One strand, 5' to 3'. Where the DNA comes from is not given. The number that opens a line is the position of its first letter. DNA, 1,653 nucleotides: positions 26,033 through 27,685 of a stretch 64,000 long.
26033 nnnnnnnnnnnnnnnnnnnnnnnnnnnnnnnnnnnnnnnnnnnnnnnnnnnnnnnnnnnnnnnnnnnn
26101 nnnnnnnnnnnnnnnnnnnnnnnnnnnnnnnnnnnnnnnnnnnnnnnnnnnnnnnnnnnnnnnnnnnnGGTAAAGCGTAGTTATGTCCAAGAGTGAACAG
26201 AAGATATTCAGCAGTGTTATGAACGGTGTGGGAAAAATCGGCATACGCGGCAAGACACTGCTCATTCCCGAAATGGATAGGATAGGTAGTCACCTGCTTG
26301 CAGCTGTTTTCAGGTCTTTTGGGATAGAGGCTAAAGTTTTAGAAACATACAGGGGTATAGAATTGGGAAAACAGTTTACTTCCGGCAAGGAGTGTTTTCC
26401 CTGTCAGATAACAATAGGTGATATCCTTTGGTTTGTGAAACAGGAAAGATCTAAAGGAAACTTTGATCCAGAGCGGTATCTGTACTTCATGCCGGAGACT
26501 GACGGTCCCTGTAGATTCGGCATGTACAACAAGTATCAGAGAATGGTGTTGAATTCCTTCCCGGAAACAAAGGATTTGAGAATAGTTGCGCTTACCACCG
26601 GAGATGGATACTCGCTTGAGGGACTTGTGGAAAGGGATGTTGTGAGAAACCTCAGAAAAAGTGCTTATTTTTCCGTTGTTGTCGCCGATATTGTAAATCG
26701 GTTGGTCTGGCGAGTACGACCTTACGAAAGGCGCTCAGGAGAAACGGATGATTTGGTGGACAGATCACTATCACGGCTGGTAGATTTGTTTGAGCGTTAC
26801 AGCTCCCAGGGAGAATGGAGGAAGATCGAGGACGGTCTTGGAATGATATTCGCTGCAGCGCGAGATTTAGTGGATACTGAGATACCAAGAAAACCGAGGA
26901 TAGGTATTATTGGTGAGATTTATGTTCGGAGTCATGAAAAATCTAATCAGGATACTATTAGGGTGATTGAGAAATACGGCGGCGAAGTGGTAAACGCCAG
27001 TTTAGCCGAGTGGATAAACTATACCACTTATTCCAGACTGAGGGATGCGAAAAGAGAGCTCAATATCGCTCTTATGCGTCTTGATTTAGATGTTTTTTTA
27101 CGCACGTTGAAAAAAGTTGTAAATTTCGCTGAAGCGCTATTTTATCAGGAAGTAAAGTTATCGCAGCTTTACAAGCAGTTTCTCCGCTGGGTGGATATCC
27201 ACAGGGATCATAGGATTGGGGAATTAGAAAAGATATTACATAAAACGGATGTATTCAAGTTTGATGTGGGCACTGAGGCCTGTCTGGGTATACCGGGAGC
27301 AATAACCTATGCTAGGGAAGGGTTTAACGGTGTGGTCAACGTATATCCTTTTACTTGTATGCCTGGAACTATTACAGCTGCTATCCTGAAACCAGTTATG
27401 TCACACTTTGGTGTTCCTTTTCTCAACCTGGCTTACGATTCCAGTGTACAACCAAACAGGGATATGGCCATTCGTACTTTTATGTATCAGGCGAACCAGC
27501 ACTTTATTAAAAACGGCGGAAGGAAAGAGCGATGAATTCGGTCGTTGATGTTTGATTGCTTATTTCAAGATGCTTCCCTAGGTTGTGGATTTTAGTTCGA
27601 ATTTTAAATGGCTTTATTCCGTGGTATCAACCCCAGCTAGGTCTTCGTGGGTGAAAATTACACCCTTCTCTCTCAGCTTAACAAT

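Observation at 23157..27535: Fused double-ATPase 'activase' with DUF2229-like partner domains: an ATP-driven low-potential redox system with no known substrate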

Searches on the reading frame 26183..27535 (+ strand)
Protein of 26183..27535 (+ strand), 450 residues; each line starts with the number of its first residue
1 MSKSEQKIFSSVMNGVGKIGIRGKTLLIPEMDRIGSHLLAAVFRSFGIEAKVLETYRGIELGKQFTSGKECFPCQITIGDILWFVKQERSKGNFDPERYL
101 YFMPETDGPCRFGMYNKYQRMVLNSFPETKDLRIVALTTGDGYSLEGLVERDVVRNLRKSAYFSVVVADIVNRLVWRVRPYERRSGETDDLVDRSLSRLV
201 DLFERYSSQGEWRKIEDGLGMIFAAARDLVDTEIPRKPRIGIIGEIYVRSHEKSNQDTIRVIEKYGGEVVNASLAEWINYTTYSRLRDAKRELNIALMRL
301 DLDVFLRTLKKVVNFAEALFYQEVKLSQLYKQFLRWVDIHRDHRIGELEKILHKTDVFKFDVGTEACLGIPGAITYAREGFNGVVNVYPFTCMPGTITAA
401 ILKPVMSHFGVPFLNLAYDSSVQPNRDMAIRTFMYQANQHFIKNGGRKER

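Call 6: search_protein_families(library=pfam, proteins=[window:26183-27535:+], max_evalue=0.01)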
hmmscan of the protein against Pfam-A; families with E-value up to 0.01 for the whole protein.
window:26183-27535:+ (450 aa): 0 families

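Call 7: search_protein_families(library=ncbifam, proteins=[window:26183-27535:+], max_evalue=0.01)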
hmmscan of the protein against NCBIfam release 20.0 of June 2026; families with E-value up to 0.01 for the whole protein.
window:26183-27535:+ (450 aa): 0 families

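Call 10: search_solved_structures(query=window:26183-27535:+, max_evalue=10)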
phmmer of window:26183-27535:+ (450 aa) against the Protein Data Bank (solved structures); distinct sequences matched with E-value up to 10: 6.
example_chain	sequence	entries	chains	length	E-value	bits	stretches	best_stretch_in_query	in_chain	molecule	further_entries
8cwy_A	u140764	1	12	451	2.6e-08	36.3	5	151-201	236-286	T32-15-1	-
8cws_A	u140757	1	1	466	4.6e-08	35.5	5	150-202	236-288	F4132-2 Chain A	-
5cwb_A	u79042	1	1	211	0.0031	19.6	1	150-206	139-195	Designed helical repeat protein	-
7mwr_B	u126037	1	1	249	0.41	12.6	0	151-201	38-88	LHD101B4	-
6vfi_A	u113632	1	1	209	0.95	11.4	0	151-201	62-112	O43_dn18A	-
2l9j_A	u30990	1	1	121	1.3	10.9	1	227-275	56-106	Matrix protein 2-1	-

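Call 20: find_homologous_proteins(query=window:26183-27535:+, max_evalue=0.00001)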
Query window:26183-27535:+ (450 aa): 2047 proteins with E <= 0.00001 among 8000 candidates; the best 120 are listed.
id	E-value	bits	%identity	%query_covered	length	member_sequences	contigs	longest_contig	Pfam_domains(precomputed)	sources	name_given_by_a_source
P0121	0.0e+0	1026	100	100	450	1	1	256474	-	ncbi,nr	ncbi:MAG: hypothetical protein N2317_02360 [Syntrophales bacterium]|nr:hypothetical protein [Syntrop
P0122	3.8e-248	842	81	99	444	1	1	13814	-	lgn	-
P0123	2.5e-185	635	61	97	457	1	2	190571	-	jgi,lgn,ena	-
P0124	6.7e-185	633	60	98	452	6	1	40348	-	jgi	-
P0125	5.6e-181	620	60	98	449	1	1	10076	-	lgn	-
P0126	4.2e-179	614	60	96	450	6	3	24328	-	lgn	-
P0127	1.2e-177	609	58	98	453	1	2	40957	-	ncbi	-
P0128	1.6e-177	609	59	98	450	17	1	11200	-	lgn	-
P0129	3.5e-176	604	59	97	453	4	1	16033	-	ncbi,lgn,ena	-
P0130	5.5e-175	600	58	97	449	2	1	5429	-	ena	-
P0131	6.5e-175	600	57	97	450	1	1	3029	-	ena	-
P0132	6.5e-175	600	57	97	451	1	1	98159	-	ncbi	-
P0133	8.5e-175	600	57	98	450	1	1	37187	-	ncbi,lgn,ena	-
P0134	2.2e-174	598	57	98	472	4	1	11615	-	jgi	jgi:predicted nucleotide-binding protein (sugar kinase/HSP70/actin superfamily)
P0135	3.5e-174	598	56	97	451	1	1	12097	-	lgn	-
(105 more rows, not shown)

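Call 33: search_protein_families(library=pfam, proteins=[window:26183-27535:+], max_evalue=10)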
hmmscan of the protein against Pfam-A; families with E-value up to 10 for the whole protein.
window:26183-27535:+ (450 aa): 0 families

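Call 42: search_protein_representatives(protein=window:26183-27535:+)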
Query: 450 residues. Proteins with E-value up to 0.001 (for the whole library): 1820; up to 1e-10: 904; up to 1e-30: 198. The best 150 are listed.
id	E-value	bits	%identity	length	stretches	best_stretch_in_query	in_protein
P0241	2.7e-124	431.8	44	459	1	4-443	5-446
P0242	8.8e-119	413.6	44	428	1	26-448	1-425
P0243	3.7e-91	322.6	44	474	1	56-394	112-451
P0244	2.8e-88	313.1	55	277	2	7-135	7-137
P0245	3.5e-88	312.8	48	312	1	16-312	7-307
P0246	3.5e-88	312.8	45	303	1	149-447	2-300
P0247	3.8e-84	299.5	39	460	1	22-440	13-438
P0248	2.3e-81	290.3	52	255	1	198-448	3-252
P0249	3.5e-81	289.7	40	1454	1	21-448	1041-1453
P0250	8.5e-73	262.1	52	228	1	3-215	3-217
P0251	9.9e-73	261.8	51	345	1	5-224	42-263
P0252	6.1e-72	259.2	37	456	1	19-441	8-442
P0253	1.6e-63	231.5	36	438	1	20-440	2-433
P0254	4.6e-58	213.5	47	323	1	234-442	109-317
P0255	1.2e-54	202.2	38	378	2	36-294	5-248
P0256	6.3e-54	199.9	35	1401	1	22-439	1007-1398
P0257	8.6e-54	199.4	37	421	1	26-441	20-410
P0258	7.4e-53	196.3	34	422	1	21-439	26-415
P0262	7.1e-52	193.1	35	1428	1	19-438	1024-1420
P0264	1.6e-50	188.7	36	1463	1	21-437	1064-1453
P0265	1.9e-50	188.4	34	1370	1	22-440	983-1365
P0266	3.0e-50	187.7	38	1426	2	20-284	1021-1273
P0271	1.7e-49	185.3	32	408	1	22-430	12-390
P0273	6.3e-49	183.4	34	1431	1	25-443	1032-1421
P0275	4.1e-48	180.7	33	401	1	26-435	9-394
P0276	4.5e-48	180.6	36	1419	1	27-439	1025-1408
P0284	4.8e-47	177.2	34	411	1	23-440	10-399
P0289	3.0e-46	174.6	33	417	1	24-439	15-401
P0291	4.9e-46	173.9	36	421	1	22-445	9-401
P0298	2.5e-45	171.5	34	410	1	25-439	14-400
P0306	1.6e-44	168.9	37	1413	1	23-429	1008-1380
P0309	2.7e-44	168.1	31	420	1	18-440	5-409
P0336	3.6e-42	161.1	35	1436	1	24-439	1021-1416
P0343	4.0e-41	157.7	33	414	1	22-429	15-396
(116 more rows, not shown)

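Call 43: list_cluster_members(proteins=[P0249, P0256, P0262, P0264, P0265, P0266, P0273, P0276, P0336, P0306])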
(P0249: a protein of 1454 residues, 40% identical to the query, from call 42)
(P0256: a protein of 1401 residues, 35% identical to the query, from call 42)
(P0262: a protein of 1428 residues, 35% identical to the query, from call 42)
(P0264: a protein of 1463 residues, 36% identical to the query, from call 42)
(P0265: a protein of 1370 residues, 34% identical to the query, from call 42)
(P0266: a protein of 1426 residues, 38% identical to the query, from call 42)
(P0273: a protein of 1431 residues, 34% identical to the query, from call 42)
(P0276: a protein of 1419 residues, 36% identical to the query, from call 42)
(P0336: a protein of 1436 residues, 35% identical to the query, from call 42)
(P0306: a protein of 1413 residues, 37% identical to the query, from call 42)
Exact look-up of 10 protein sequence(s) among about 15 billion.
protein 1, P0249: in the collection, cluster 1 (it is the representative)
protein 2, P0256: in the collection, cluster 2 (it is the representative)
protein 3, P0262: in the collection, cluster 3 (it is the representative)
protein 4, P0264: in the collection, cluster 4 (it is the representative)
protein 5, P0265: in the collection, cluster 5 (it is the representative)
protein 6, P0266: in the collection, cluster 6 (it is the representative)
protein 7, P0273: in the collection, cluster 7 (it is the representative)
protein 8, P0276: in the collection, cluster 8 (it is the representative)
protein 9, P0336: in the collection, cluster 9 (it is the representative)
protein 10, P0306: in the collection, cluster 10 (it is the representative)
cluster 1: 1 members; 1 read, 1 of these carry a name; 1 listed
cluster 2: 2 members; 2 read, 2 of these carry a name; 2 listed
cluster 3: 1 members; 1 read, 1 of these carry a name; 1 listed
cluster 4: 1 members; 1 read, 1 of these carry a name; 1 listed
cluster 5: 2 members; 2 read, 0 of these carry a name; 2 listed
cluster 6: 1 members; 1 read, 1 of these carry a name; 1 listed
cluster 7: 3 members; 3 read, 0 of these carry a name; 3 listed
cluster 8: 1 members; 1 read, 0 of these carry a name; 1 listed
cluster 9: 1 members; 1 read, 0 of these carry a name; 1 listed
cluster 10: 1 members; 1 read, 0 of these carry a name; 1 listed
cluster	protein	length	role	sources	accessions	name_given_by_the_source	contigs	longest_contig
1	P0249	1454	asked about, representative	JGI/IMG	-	predicted CoA-substrate-specific enzyme activase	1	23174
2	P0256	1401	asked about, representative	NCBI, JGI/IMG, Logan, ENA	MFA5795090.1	MAG: acyl-CoA dehydratase activase [Candidatus Brocadiia bacterium]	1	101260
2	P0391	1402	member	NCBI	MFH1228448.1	MAG: acyl-CoA dehydratase activase [Planctomycetota bacterium]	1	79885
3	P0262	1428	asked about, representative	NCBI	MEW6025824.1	MAG: acyl-CoA dehydratase activase [Planctomycetota bacterium]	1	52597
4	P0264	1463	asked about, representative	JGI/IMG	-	predicted CoA-substrate-specific enzyme activase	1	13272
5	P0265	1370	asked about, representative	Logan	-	-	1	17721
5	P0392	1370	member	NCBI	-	-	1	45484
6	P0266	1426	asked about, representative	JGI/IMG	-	predicted CoA-substrate-specific enzyme activase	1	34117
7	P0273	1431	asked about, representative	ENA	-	-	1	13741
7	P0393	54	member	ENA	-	-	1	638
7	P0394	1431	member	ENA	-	-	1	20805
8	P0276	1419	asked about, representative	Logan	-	-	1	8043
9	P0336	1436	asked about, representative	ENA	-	-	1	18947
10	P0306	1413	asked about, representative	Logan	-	-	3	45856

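Call 47: predict_structure(alignment_id=A3)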
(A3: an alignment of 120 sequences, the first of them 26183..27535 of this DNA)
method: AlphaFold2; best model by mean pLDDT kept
length: 450 residues; sequences in the alignment: 120
mean_pLDDT: 82.0   pTM: 0.84
mean pLDDT of the five models: 82.0, 79.9, 77.7, 77.6, 77.5
residues with pLDDT >= 90: 181; 70-90: 189; 50-70: 53; < 50: 27
segments of 3 or more residues with pLDDT < 50: 1-17, 139-143
pLDDT, mean of each block of 10 residues (from residue 1): 34 46 84 88 91 88 82 83 91 86 62 62 83 68 49 76 91 92 92 93 94 93 93 93 71 79 94 83 87 93 91 88 89 86 88 83 72 92 86 70 92 86 83 97 71
secondary structure, 60 per line:
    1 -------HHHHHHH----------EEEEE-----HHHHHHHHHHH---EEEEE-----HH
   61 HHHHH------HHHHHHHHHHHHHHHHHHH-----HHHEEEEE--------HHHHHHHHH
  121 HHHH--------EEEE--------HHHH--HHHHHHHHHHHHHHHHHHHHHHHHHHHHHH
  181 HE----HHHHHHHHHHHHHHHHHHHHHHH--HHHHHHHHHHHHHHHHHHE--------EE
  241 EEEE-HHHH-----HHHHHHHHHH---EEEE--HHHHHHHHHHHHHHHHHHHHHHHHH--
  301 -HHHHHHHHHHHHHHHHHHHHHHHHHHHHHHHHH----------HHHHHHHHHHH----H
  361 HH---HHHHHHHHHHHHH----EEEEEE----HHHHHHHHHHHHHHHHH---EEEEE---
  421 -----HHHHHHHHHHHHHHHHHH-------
elements in order: H8-14 E25-29 H35-45 E49-53 H59-65 H72-90 E99-103 H112-124 E133-136 H145-148 H151-181 H187-209 H212-229 E239-244 H246-249 H255-264 E268-271 H274-298 H302-334 H345-355 H366-378 E383-388 H393-409 E413-417 H426-443

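Call 61: list_cluster_members(proteins=[P0257, P0258, P0271, P0275, P0284, P0289, P0291, P0298, P0309, P0343])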
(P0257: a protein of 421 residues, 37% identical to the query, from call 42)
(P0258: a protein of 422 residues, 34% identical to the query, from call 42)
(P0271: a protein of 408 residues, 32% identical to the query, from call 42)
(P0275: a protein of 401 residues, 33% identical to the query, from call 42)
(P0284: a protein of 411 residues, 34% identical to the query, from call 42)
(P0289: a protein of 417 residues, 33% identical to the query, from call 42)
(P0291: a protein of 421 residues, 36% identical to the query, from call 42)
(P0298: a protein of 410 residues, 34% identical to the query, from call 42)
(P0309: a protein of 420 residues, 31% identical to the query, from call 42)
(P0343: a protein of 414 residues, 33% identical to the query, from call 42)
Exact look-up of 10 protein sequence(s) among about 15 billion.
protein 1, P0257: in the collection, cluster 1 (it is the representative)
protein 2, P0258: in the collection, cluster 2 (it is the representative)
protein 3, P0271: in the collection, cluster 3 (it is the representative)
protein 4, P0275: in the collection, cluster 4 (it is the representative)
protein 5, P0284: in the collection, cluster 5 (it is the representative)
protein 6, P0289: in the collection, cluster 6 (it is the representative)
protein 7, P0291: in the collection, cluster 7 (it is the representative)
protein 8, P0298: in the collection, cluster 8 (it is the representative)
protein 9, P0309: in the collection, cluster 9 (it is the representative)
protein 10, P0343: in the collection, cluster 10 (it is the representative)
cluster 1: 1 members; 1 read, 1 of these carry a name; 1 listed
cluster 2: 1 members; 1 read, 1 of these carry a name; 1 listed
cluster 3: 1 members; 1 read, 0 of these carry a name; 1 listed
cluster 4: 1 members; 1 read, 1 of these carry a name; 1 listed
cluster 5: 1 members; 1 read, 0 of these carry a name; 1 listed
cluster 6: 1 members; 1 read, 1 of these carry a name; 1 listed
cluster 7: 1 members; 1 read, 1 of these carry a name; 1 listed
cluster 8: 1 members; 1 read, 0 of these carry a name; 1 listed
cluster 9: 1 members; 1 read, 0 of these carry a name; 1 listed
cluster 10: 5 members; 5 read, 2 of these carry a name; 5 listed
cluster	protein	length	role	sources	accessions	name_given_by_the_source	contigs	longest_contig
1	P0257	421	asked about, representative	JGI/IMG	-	predicted nucleotide-binding protein (sugar kinase/HSP70/actin superfamily)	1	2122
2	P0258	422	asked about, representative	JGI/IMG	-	predicted nucleotide-binding protein (sugar kinase/HSP70/actin superfamily)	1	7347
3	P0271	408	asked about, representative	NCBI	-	-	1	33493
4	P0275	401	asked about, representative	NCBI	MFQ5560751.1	MAG: hypothetical protein ACE5FU_09225 [Nitrospinota bacterium]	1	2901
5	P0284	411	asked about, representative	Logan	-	-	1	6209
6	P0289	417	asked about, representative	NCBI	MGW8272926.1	MAG: acyl-CoA dehydratase activase, partial [Thermodesulfovibrionales bacterium]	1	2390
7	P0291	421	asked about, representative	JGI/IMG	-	predicted nucleotide-binding protein (sugar kinase/HSP70/actin superfamily)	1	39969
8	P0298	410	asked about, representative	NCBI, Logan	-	-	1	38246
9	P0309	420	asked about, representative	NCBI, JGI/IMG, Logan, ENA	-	-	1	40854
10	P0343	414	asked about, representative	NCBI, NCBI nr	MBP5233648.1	MAG: hypothetical protein J6333_09595 [Planctomycetes bacterium] | hypothetical protein [Planctomycetota bacterium]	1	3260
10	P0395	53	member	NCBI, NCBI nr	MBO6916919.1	MAG: hypothetical protein JJ858_00675 [Rhizobiaceae bacterium] | hypothetical protein [Rhizobiaceae bacterium]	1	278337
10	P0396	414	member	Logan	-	-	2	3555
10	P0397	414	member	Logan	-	-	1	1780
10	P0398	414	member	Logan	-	-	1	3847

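Call 63: find_homologous_proteins(query=P0249, max_evalue=1e-30)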
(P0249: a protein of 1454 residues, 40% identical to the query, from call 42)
Query P0249 (1454 aa): 7977 proteins with E <= 1e-30 among 8000 candidates; the best 120 are listed.
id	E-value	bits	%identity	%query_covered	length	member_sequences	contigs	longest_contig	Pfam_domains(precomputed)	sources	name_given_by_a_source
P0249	0.0e+0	3361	100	100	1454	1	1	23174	PF01869.27,PF09989.16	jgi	jgi:predicted CoA-substrate-specific enzyme activase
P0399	0.0e+0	2447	72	100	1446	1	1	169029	PF01869.27,PF09989.16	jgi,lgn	jgi:predicted CoA-substrate-specific enzyme activase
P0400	0.0e+0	2404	69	99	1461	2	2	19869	PF01869.27,PF09989.16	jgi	-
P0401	0.0e+0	2395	70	100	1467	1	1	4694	PF01869.27,PF09989.16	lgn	-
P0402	0.0e+0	2395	72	99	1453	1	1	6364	PF01869.27,PF09989.16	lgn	-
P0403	0.0e+0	2369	70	100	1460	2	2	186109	PF01869.27,PF09989.16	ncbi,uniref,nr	ncbi:MAG: Activator of (R)-2-hydroxyglutaryl-CoA dehydratase [Candidatus Ozemobacter sibiricus]|unir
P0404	0.0e+0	2366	70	100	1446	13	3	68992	PF01869.27,PF09989.16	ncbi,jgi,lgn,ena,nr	ncbi:MAG TPA: acyl-CoA dehydratase activase [Candidatus Ozemobacteraceae bacterium]|nr:acyl-CoA dehy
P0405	0.0e+0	2363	69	100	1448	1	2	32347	PF01869.27,PF09989.16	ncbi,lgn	-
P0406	0.0e+0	2352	70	99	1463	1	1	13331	PF01869.27,PF09989.16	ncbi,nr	ncbi:MAG: hypothetical protein HQM09_22640 [Candidatus Riflebacteria bacterium]|nr:hypothetical prot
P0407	0.0e+0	2338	69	100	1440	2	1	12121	PF01869.27,PF09989.16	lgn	-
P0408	0.0e+0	2333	71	99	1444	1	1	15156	PF01869.27,PF09989.16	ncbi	ncbi:MAG: acyl-CoA dehydratase activase [Candidatus Ozemobacteraceae bacterium]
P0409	0.0e+0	2327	68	100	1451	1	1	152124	PF01869.27,PF09989.16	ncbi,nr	ncbi:MAG: hypothetical protein HQM08_10740 [Candidatus Riflebacteria bacterium]|nr:hypothetical prot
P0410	0.0e+0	2322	69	100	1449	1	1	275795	PF01869.27,PF09989.16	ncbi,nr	ncbi:MAG: hypothetical protein HQM10_13895 [Candidatus Riflebacteria bacterium]|nr:hypothetical prot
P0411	0.0e+0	2302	67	99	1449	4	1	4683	PF01869.27,PF09989.16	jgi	-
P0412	0.0e+0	2298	67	100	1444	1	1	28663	PF01869.27,PF09989.16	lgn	-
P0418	0.0e+0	2279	67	100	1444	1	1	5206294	PF01869.27,PF09989.16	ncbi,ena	-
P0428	0.0e+0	2244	65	100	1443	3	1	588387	PF01869.27,PF09989.16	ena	-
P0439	0.0e+0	2074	61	100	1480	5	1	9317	PF01869.27,PF09989.16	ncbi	-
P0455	0.0e+0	1647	53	100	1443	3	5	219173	PF01869.27,PF09989.16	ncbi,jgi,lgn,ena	-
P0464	0.0e+0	1020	37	99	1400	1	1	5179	PF01869.27,PF09989.16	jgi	jgi:predicted CoA-substrate-specific enzyme activase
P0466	0.0e+0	1015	39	99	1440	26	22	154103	PF01869.27,PF09989.16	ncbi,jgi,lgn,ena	-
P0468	3.5e-297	1007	38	99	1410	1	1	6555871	PF01869.27,PF09989.16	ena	-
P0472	5.3e-296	1003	37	100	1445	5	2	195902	PF01869.27,PF09989.16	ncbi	-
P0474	5.1e-295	1000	39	99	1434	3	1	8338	PF01869.27,PF06050.20,PF09989.16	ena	-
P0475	1.2e-294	999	36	99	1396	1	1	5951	PF01869.27,PF00480.27,PF00370.28,PF06050.20,PF09989.16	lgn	-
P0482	2.2e-293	995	38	100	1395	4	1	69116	PF01869.27,PF01548.24,PF09989.16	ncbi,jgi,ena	-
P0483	2.7e-293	994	38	99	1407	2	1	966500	PF01869.27,PF09989.16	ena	-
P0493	1.2e-291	989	38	99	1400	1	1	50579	PF01869.27,PF06050.20,PF09989.16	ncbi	-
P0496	3.6e-291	987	38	100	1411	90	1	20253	PF01869.27,PF06050.20,PF09989.16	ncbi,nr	ncbi:MAG TPA: acyl-CoA dehydratase activase [Thermodesulfobacteriota bacterium]|nr:acyl-CoA dehydrat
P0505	7.4e-291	986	36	99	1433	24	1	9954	PF01869.27,PF06050.20,PF09989.16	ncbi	ncbi:MAG: acyl-CoA dehydratase activase [Candidatus Scalindua sp.]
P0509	1.7e-290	985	38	99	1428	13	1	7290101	PF01869.27,PF09989.16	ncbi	-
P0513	1.1e-289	982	39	98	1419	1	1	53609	PF01869.27,PF06050.20,PF09989.16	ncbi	-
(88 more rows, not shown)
